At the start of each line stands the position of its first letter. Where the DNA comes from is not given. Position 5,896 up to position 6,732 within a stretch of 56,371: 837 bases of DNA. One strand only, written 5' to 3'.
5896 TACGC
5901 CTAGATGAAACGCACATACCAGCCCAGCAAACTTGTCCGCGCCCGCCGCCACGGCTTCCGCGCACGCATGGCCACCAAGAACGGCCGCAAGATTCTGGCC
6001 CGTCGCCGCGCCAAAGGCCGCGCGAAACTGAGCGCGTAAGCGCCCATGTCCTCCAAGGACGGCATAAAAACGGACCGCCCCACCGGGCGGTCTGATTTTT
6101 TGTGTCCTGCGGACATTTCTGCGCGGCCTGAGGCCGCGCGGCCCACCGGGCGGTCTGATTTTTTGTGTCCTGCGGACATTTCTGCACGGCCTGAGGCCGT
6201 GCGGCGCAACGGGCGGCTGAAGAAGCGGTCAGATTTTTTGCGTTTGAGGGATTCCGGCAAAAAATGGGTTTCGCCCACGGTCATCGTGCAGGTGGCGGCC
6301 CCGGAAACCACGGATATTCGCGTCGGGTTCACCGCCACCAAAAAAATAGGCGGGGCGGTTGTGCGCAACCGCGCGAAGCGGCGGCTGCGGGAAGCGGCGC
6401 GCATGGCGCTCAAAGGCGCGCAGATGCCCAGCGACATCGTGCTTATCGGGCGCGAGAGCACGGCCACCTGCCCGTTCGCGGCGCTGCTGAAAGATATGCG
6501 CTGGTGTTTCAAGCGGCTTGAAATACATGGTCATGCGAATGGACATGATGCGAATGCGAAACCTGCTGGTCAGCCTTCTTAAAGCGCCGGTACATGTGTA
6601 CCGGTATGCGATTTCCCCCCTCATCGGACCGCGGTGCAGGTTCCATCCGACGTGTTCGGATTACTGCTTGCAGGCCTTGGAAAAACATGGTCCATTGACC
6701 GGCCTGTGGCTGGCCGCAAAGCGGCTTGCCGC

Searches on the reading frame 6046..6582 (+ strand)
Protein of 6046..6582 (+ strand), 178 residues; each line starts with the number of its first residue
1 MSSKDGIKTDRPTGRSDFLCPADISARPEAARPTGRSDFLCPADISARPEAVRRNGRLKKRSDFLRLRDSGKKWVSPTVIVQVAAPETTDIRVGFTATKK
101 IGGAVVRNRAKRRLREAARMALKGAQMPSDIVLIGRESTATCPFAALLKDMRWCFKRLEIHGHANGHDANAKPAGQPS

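Call 87: search_protein_families(library=pfam, proteins=[window:6046-6582:+], max_evalue=0.00001)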
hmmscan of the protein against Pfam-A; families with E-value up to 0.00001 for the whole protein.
window:6046-6582:+ (178 aa): 1 family
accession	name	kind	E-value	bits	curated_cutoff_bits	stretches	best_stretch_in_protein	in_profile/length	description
PF00825.24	Ribonuclease_P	-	4e-24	85.2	22.3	1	54-158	3-108/109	Ribonuclease P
